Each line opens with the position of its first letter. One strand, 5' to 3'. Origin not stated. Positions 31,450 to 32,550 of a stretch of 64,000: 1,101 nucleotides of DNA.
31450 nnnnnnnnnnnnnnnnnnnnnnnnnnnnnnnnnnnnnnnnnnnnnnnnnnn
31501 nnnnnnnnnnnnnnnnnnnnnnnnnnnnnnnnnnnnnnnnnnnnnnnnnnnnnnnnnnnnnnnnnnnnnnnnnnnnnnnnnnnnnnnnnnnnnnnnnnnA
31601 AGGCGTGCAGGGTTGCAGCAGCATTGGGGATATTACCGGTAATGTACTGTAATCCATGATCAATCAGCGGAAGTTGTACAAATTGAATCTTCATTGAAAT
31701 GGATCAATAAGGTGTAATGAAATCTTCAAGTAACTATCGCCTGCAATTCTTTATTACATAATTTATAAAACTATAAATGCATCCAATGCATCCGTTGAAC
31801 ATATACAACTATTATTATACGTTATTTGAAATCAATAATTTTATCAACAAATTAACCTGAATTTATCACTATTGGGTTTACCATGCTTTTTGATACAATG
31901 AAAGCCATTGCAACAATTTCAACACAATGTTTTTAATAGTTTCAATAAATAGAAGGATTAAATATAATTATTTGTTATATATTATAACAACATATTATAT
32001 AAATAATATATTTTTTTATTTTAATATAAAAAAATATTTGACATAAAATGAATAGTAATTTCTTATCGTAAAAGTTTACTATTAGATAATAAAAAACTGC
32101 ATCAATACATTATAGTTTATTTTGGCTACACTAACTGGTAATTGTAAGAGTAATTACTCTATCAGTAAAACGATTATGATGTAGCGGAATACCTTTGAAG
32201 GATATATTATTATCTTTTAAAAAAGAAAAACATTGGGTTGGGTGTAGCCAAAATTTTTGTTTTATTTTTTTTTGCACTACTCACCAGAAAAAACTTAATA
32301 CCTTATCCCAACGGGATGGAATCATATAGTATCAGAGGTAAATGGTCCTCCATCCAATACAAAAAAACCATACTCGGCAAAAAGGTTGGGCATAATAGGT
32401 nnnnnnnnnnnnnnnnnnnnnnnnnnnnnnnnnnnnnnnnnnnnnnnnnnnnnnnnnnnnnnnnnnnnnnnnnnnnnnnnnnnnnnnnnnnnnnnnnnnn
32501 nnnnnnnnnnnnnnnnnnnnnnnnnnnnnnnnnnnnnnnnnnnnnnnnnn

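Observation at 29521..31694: Orphan B12-binding radical SAM enzyme with an unassigned 250-aa C-terminal domain, convergent with a PII-like DUF3240 gene at the end of an RND operon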

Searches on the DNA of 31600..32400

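Call 73: search_rna_families(source=window, start=31600, end=32400, threshold=evalue, max_evalue=1)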
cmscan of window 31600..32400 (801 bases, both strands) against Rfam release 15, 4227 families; matches with E-value up to 1: 1.
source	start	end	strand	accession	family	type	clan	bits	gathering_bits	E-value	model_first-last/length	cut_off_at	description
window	32226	32277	-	RF00112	CyaR_RyeE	Gene; sRNA;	-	20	47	0.71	1-85/85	no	CyaR/Rye RNA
